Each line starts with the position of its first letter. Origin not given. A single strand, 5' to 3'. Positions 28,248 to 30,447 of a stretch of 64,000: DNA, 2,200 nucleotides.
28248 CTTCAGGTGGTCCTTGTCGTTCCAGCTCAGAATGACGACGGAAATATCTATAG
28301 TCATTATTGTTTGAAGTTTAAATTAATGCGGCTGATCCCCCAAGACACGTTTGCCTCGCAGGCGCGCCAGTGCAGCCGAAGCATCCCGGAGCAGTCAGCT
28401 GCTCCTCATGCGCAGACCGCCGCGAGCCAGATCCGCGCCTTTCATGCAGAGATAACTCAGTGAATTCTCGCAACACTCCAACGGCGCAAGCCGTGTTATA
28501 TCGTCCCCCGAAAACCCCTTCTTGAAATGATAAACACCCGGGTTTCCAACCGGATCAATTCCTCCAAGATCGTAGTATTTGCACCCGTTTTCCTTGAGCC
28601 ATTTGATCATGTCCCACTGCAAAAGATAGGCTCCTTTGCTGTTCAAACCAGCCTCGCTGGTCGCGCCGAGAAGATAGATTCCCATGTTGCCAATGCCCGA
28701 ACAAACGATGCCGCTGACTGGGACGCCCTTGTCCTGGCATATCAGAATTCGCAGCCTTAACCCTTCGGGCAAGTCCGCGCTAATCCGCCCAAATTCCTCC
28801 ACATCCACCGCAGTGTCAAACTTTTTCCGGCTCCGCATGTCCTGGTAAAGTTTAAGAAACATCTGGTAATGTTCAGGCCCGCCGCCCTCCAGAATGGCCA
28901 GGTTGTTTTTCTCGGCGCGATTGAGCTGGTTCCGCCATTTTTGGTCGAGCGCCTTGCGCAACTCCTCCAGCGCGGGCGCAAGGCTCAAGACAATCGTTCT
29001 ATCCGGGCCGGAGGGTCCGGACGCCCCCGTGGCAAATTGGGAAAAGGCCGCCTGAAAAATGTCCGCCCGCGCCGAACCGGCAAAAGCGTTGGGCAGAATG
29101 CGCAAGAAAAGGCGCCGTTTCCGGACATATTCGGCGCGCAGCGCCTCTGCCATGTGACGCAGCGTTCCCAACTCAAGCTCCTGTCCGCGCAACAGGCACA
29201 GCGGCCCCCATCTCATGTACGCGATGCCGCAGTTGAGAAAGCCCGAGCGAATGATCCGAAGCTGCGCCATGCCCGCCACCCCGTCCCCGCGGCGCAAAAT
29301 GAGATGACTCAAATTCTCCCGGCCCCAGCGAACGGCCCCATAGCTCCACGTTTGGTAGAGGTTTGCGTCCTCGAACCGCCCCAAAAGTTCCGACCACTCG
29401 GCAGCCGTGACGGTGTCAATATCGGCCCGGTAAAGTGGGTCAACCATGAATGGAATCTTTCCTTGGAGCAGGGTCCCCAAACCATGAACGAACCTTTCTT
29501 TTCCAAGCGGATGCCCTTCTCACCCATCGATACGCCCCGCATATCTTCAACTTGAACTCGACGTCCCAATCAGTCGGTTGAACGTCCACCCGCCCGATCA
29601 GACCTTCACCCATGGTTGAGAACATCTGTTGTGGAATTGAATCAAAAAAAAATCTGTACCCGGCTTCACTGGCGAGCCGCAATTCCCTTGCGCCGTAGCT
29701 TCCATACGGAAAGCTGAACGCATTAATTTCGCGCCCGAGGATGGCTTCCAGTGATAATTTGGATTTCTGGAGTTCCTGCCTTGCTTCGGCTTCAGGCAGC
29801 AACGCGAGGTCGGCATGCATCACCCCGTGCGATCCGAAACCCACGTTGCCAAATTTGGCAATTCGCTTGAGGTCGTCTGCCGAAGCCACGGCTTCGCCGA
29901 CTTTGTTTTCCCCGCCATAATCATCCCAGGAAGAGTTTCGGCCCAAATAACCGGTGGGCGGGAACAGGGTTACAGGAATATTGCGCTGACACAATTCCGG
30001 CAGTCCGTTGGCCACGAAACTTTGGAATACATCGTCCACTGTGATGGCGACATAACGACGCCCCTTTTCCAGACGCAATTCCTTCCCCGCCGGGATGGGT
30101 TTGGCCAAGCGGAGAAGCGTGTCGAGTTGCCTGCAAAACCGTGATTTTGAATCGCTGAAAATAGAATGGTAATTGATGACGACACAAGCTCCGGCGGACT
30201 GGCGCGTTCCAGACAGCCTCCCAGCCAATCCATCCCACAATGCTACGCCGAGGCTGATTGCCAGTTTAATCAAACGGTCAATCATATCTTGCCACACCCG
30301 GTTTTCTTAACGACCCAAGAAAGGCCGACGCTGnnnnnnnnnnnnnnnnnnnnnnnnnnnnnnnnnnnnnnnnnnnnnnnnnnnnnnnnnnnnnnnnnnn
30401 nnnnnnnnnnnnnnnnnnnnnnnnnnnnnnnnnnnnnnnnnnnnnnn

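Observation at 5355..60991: About 55 kb and ~50 genes on one strand: an exosortase/PEP-CTERM-type EPS mega-locus headed by an RfaH-like antiterminator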

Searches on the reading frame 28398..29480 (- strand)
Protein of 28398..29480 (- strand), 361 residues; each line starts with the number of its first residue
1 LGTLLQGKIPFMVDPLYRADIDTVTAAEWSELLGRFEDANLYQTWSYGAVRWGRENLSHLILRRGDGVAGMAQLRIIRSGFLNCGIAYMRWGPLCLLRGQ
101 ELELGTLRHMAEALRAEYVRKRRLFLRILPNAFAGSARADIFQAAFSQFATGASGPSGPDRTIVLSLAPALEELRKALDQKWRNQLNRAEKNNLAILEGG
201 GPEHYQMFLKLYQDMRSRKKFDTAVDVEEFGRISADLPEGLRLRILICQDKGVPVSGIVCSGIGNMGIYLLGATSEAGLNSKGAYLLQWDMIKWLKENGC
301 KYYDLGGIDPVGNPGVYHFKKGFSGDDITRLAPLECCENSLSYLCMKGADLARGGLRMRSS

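Call 6: search_protein_families(library=ncbifam, proteins=[window:28398-29480:-], max_evalue=0.001)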
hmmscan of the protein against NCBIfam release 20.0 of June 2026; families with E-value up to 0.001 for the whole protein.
window:28398-29480:- (361 aa): 2 families
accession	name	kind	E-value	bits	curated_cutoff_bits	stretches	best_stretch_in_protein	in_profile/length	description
NF047883.1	UAcmpLyAlTFemX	equivalog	7.9e-11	41.8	500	1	163-327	150-315/337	UDP-N-acetylmuramoylpentapeptide-lysine N(6)-alanyltransferase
TIGR03019.1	pepcterm_femAB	equivalog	1.8e-06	27.2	260.35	1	163-323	121-274/330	FemAB family XrtA/PEP-CTERM system-associated protein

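Call 12: search_protein_families(library=pfam, proteins=[window:28398-29480:-], max_evalue=0.01)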
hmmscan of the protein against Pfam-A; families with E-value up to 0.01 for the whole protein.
window:28398-29480:- (361 aa): 2 families
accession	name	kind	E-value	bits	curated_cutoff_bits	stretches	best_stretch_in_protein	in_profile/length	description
PF02388.22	FemAB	-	1.1e-15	57.9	24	2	251-325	304-380/406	FemAB family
PF13480.13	Acetyltransf_6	-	2.1e-09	38.1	22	1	181-320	2-142/143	Acetyltransferase (GNAT) domain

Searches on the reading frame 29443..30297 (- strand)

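Call 6: search_protein_families(library=ncbifam, proteins=[window:29443-30297:-], max_evalue=0.001)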
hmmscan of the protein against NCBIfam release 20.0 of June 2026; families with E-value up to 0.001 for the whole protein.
window:29443-30297:- (285 aa): 4 families
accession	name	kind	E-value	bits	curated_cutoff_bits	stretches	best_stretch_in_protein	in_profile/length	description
TIGR02764.1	spore_ybaN_pdaB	equivalog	3.5e-07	30.2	237.4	1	139-216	47-123/191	polysaccharide deacetylase family sporulation protein PdaB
TIGR03933.1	PIA_icaB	equivalog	7.1e-06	25.7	248.35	1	80-218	71-208/245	intercellular adhesin biosynthesis polysaccharide N-deacetylase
TIGR03938.2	deacetyl_PgaB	equivalog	1.2e-05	23.9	321.9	0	172-219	183-230/621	poly-beta-1,6-N-acetyl-D-glucosamine N-deacetylase PgaB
TIGR02884.1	spore_pdaA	equivalog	1.4e-05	24.9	298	1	140-221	79-160/224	delta-lactam-biosynthetic de-N-acetylase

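Call 12: search_protein_families(library=pfam, proteins=[window:29443-30297:-], max_evalue=0.01)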
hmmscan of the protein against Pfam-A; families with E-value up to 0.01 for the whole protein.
window:29443-30297:- (285 aa): 1 family
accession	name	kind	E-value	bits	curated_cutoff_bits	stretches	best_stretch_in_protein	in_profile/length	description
PF01522.26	Polysacc_deac_1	-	8.1e-20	71.5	23.1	1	78-216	4-123/124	Polysaccharide deacetylase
